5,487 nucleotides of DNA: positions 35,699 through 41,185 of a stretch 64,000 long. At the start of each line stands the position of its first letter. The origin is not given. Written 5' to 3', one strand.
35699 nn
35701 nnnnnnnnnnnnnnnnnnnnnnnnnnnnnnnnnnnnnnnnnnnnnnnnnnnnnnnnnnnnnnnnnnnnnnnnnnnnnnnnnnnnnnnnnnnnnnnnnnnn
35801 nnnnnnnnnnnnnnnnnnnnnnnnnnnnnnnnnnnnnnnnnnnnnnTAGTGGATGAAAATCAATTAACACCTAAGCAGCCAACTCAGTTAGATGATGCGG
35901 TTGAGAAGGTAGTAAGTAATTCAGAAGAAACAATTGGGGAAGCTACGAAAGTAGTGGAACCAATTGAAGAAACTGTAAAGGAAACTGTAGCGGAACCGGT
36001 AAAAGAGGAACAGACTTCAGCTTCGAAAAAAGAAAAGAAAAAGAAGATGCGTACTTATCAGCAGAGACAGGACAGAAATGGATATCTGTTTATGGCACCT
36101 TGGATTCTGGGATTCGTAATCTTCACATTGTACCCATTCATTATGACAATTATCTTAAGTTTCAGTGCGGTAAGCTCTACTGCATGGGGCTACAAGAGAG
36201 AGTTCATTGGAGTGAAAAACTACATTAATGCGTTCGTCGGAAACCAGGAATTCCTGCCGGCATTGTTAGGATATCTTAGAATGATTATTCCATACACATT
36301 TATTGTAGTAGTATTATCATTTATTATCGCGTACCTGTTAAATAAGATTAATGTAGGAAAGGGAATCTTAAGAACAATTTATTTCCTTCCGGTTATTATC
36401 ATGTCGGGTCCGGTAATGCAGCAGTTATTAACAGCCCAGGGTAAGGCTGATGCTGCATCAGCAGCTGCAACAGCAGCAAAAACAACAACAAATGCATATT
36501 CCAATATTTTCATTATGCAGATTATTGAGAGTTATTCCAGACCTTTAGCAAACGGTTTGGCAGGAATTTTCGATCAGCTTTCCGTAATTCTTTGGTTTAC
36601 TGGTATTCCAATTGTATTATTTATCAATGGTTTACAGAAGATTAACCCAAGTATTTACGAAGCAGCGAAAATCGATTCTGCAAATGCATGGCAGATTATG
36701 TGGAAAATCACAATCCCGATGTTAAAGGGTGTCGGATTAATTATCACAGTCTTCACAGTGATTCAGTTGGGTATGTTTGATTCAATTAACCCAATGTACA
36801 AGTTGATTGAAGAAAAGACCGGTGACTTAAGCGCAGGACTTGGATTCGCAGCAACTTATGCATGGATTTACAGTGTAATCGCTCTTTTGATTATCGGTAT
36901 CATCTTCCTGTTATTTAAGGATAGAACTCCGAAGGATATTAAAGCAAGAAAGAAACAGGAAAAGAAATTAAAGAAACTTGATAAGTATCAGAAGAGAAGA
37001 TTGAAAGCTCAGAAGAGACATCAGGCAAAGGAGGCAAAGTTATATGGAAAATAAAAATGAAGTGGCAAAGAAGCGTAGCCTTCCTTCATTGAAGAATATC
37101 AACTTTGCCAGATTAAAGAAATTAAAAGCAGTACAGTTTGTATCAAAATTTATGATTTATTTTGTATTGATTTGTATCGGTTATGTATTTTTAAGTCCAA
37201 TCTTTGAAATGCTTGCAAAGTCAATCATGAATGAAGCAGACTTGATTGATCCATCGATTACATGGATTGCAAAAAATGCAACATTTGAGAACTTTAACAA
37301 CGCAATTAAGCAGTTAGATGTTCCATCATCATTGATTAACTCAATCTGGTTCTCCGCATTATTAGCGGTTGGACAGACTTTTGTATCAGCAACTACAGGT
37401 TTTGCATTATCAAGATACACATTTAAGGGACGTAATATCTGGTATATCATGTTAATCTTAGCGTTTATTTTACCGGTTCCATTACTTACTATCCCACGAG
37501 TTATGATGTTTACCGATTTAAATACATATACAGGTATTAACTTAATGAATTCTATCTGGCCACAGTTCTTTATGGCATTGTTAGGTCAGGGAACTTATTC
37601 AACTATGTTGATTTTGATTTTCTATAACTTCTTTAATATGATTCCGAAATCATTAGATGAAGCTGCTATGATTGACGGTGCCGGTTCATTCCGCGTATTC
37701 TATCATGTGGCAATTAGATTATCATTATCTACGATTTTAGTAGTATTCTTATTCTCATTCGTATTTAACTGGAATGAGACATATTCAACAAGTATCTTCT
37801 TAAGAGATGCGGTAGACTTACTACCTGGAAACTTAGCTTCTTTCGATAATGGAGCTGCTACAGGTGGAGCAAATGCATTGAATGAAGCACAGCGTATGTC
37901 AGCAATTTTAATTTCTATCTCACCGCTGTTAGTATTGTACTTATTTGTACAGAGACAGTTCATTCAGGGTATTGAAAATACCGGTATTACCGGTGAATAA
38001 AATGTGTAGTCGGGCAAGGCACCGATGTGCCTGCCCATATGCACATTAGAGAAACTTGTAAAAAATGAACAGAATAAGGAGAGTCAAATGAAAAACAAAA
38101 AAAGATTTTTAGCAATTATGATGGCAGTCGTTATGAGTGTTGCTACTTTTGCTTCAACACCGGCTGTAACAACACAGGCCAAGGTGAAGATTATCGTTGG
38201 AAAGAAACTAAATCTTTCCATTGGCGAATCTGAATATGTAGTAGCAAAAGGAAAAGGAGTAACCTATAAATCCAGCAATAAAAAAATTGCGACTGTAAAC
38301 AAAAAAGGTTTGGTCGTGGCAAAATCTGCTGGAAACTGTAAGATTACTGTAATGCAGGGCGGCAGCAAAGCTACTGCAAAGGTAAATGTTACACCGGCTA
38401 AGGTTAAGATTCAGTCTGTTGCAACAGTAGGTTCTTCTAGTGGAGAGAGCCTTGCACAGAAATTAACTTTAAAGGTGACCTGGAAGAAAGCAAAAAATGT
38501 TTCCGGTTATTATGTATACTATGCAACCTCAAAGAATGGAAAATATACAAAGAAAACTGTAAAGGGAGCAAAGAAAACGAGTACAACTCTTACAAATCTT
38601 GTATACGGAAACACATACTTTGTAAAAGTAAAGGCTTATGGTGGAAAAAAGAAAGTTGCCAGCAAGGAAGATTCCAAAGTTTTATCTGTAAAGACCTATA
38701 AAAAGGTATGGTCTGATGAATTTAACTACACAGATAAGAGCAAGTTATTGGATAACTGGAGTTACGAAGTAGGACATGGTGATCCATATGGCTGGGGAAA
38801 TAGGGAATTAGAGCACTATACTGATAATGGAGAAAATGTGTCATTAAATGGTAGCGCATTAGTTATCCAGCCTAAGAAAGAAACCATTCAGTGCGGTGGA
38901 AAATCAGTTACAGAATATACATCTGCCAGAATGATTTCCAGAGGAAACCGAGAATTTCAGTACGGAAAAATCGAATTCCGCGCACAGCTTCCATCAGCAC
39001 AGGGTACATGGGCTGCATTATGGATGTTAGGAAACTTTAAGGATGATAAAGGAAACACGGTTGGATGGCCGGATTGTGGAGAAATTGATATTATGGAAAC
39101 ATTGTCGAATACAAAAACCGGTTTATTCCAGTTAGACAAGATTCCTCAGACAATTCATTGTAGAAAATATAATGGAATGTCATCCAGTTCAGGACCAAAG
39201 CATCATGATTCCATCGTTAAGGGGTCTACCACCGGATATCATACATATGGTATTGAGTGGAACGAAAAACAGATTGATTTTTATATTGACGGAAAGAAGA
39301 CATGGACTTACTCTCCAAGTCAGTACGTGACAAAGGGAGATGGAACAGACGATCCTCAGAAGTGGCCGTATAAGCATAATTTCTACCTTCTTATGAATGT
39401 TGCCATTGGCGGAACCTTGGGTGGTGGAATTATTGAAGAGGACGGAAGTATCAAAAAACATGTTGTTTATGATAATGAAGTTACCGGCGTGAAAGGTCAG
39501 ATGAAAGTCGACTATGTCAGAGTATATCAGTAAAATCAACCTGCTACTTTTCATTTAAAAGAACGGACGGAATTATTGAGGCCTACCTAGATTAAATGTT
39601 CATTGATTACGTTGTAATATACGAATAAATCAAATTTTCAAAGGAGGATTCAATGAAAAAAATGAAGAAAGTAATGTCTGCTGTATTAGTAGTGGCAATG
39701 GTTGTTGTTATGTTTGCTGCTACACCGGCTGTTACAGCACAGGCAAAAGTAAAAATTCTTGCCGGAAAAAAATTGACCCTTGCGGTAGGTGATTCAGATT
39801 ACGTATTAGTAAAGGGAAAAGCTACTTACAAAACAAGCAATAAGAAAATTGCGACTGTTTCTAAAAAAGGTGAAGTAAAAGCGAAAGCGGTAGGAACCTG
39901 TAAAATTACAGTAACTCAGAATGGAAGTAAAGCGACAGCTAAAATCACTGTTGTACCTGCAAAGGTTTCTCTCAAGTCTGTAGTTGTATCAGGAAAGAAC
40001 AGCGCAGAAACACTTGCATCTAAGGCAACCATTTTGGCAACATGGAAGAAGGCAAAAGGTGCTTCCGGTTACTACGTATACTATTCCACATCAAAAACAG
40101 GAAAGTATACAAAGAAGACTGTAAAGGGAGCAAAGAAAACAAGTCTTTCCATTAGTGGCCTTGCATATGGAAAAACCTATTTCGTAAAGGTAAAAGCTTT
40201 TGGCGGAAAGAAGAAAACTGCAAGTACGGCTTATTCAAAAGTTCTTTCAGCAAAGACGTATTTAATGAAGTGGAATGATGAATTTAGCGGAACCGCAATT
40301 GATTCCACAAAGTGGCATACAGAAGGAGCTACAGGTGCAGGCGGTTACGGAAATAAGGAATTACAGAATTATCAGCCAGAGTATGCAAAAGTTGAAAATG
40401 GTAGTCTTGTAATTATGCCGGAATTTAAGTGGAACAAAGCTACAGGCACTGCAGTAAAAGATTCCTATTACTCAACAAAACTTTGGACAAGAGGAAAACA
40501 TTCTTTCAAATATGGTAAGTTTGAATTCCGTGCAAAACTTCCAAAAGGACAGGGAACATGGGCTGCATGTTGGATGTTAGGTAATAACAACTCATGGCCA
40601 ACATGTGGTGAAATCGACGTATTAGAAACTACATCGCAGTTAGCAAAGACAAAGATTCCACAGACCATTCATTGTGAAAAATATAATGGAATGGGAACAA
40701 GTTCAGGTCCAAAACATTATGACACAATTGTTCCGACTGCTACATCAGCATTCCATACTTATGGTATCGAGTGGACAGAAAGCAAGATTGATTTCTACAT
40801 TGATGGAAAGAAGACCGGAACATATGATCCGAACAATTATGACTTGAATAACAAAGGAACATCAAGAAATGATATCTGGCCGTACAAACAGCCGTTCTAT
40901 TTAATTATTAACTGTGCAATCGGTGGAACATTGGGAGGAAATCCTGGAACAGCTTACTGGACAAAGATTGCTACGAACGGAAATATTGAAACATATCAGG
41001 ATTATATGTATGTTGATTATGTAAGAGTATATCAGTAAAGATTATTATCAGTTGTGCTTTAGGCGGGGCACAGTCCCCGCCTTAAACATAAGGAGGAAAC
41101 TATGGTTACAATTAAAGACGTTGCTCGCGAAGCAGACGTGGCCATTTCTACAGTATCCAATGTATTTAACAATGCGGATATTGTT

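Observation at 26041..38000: Uncharacterised seven-gene envelope module: giant TM-anchored CBM-SBP fusion, two ABC permease pairs, NHL/TPR/Yip1-like protein and DUF5696-like protein, with no ATPase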

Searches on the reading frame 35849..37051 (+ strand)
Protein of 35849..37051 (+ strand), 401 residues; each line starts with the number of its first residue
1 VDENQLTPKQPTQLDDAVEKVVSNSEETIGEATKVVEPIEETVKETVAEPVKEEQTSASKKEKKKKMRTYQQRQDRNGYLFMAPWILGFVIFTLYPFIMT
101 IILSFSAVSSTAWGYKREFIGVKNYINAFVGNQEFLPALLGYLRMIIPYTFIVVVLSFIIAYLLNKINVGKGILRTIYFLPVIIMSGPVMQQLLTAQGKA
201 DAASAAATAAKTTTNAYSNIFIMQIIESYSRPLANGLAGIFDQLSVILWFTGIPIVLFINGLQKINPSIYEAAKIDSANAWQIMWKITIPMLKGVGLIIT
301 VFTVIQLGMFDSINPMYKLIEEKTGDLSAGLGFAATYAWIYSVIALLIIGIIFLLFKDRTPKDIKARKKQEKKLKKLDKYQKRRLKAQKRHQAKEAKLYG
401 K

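Call 3: search_protein_families(library=pfam, proteins=[window:35849-37051:+], max_evalue=0.01)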
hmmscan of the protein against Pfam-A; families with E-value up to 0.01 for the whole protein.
window:35849-37051:+ (401 aa): 0 families

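Call 10: search_protein_families(library=ncbifam, proteins=[window:35849-37051:+], max_evalue=0.01)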
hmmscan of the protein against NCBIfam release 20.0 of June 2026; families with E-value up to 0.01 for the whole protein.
window:35849-37051:+ (401 aa): 6 families
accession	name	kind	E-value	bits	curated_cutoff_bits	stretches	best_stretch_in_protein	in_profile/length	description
NF040931.1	ABC_arch_GlcT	equivalog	8.8e-07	28.8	360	1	246-300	149-203/278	glucose ABC transporter permease GlcT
NF007852.0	PRK10561.1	equivalog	1.7e-06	28.1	335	1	77-313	13-231/295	sn-glycerol-3-phosphate ABC transporter permease UgpA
NF008232.0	PRK10999.1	equivalog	9.2e-05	21.3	392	1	252-292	386-428/520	maltose ABC transporter permease MalF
NF040932.1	ABC_arch_GlcU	equivalog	0.00084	19.1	340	1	233-306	129-200/272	glucose ABC transporter permease GlcU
TIGR02141.1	modB_ABC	equivalog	0.0013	18.4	182.6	0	251-313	90-155/208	molybdate ABC transporter permease subunit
TIGR04265.1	bac_cardiolipin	equivalog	0.0034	16.4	290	1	335-395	31-92/483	cardiolipin synthase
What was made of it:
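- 35849..37054 (+): Permease B1 (divergent MalF-like) with a clade-specific acidic N-terminus and K/R-rich tail. Weak UgpA/GlcT/MalF NCBIfam hits (call 10).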

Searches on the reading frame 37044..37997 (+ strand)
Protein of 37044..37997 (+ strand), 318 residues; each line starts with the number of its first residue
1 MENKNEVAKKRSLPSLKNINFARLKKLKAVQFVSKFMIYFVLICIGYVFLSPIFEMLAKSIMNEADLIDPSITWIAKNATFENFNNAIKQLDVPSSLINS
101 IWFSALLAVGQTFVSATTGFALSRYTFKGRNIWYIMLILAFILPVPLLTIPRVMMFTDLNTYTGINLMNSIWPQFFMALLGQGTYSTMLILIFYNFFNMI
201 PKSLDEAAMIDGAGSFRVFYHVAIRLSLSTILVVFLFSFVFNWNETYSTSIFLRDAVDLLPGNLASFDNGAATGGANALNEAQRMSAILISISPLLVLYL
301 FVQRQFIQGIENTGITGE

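Call 3: search_protein_families(library=pfam, proteins=[window:37044-37997:+], max_evalue=0.01)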
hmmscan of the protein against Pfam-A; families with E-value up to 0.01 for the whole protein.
window:37044-37997:+ (318 aa): 1 family
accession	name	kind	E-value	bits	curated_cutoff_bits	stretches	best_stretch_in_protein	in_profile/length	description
PF00528.27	BPD_transp_1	-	5.6e-12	46.2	26.4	1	120-310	6-182/184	Binding-protein-dependent transport system inner membrane component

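Call 10: search_protein_families(library=ncbifam, proteins=[window:37044-37997:+], max_evalue=0.01)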
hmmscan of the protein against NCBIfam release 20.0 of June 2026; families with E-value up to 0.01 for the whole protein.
window:37044-37997:+ (318 aa): 13 families
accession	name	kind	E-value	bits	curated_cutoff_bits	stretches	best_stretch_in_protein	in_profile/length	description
NF008210.0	PRK10973.1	equivalog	1.4e-21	77.4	297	1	39-311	13-277/281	sn-glycerol-3-phosphate ABC transporter permease UgpE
NF040932.1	ABC_arch_GlcU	equivalog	1.2e-19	71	340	1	36-315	3-269/272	glucose ABC transporter permease GlcU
NF008231.0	PRK10998.1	equivalog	7.3e-18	65.2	261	1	32-316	14-295/296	maltose ABC transporter permease MalG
NF040839.1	tungstate_WtpB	equivalog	1.4e-06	28.1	340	1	72-240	22-191/251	tungstate ABC transporter permease WtpB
TIGR01581.1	Mo_ABC_porter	hypoth_equivalog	9.7e-06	25.2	210.3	1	78-239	4-168/225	ABC transporter permease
NF007047.0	PRK09500.1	equivalog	1.5e-05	24.7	326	1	39-293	9-241/257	spermidine/putrescine ABC transporter permease PotC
NF007852.0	PRK10561.1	equivalog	3.7e-05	23.7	335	1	42-247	22-231/295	sn-glycerol-3-phosphate ABC transporter permease UgpA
TIGR03262.1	PhnU2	equivalog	5.6e-05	22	593.25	1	38-237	7-200/546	putative 2-aminoethylphosphonate ABC transporter permease subunit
NF008232.0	PRK10999.1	equivalog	0.00044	19.1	392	1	126-245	316-446/520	maltose ABC transporter permease MalF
TIGR02139.1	permease_CysT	equivalog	0.0013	18.4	246.1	0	75-244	30-202/265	sulfate ABC transporter permease subunit CysT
NF006939.0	PRK09421.1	equivalog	0.0032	16.9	262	1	106-253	21-172/230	molybdate ABC transporter permease subunit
NF040931.1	ABC_arch_GlcT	equivalog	0.004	16.8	360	0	80-241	38-210/278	glucose ABC transporter permease GlcT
TIGR02141.1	modB_ABC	equivalog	0.0058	16.3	182.6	1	111-240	14-146/208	molybdate ABC transporter permease subunit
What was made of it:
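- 37044..38000 (+): Permease B2 (MalG-like). UgpE/MalG NCBIfam hits (call 10).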

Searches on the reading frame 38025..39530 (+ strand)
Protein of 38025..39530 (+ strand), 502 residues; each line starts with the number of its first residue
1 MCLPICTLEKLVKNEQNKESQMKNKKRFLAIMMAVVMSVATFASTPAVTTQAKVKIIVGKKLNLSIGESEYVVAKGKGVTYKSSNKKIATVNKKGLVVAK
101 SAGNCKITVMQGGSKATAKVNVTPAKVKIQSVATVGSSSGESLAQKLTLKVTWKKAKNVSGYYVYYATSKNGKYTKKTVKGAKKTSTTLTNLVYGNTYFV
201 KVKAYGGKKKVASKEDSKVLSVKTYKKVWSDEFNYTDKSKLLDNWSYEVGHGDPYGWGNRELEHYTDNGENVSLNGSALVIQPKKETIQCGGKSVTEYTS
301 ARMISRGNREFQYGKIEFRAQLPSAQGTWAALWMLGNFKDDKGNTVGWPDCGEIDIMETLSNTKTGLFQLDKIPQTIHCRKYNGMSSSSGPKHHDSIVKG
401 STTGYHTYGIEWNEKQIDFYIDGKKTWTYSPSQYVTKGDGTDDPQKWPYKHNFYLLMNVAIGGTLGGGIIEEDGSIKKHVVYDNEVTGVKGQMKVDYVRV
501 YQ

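Call 4: search_protein_families(library=pfam, proteins=[window:38025-39530:+], max_evalue=0.01)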
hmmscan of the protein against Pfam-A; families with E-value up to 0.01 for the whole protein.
window:38025-39530:+ (502 aa): 4 families
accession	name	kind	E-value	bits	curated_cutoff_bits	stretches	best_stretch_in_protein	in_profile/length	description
PF00722.28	Glyco_hydro_16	-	9.2e-19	68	22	1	285-433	28-139/175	Glycosyl hydrolases family 16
PF02368.24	Big_2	-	2.2e-08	34.4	22.8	1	48-118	6-76/79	Bacterial Ig-like domain (group 2)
PF00041.27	fn3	-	1.1e-07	32.4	25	1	148-208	15-72/84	Fibronectin type III domain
PF16656.11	Pur_ac_phosph_N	-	0.0017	19.3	30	1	148-219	14-88/93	Purple acid Phosphatase, N-terminal domain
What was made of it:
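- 38025..39533 (+): Secreted GH16 laminarinase with Big_2 and fn3 modules. Pfam (call 4).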

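Call 63: search_solved_structures(query=window:38025-39530:+, max_evalue=0.001)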
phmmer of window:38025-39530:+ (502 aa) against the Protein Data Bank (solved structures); distinct sequences matched with E-value up to 0.001: 40.
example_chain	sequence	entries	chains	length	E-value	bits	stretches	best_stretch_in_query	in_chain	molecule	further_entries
3iln_A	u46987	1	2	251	2.1e-42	149.1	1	225-468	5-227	Laminarinase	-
4dfs_A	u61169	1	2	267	1.8e-41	146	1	221-467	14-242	Glycoside hydrolase, family 16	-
3azx_A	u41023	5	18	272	3.2e-41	145.3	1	222-467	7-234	Laminarinase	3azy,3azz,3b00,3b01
5wut_A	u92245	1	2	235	1.1e-38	136.9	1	223-471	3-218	ULam111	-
7wwc_A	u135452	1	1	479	1.1e-34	123.6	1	221-500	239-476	beta-1,3(4)-glucanase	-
7ww4_A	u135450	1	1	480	1.1e-34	123.6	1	221-500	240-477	beta-1,3(4)-glucanase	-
6jh5_A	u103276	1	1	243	1.2e-33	120.2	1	225-473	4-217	LamCAT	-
6jhj_A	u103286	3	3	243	7e-33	117.7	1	225-473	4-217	LamCAT | laminarinase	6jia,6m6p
4crq_A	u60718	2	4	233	1.8e-32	116.4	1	225-501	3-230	ENDO-1,3-BETA-GLUCANASE, FAMILY GH16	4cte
2vy0_A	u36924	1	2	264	4.8e-32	115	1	222-467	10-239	ENDO-BETA-1,3-GLUCANASE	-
3atg_A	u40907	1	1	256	2.8e-30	109.1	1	228-501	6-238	GLUCANASE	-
4bq1_A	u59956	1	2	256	3.5e-30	108.8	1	228-471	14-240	ENDO-1,3-BETA-GLUCANASE, FAMILY GH16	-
6xof_A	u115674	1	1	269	1.5e-29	106.8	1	223-467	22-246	GH16 family protein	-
4bow_A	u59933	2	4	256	1.7e-29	106.6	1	228-471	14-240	ENDO-1,3-BETA-GLUCANASE, FAMILY GH16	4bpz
6xqf_A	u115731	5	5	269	7.3e-29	104.5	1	223-467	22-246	GH16 family protein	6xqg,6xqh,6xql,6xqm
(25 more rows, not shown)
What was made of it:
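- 38025..39533 (+): PDB laminarinase 3iln at 2e-42 (call 63).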

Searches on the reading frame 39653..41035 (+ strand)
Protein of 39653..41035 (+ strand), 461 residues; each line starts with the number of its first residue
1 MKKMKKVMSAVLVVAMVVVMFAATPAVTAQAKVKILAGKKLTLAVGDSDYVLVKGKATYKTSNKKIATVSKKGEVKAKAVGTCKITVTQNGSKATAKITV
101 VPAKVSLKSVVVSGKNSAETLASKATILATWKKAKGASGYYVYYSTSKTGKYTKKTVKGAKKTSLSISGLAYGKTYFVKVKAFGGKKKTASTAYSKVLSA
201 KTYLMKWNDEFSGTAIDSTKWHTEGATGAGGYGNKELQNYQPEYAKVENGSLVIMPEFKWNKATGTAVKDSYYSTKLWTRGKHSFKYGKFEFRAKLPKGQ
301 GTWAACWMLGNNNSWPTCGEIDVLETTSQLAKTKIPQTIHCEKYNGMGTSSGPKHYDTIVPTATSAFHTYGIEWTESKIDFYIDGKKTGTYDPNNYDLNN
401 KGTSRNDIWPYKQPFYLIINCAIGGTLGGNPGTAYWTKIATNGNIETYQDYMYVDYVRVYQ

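Call 4: search_protein_families(library=pfam, proteins=[window:39653-41035:+], max_evalue=0.01)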
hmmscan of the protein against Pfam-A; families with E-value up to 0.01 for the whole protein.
window:39653-41035:+ (461 aa): 4 families
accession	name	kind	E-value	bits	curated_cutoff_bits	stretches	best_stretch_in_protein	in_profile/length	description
PF00722.28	Glyco_hydro_16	-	8e-20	71.5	22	1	272-432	29-167/175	Glycosyl hydrolases family 16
PF02368.24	Big_2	-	5.3e-07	29.9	22.8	1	28-96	7-76/79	Bacterial Ig-like domain (group 2)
PF00041.27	fn3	-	2.4e-05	24.9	25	1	126-188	15-74/84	Fibronectin type III domain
PF21461.3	HL_N-beta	-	0.00034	20.8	27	1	49-93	6-49/57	Hyaluronate lyase, N-terminal beta-sheet domain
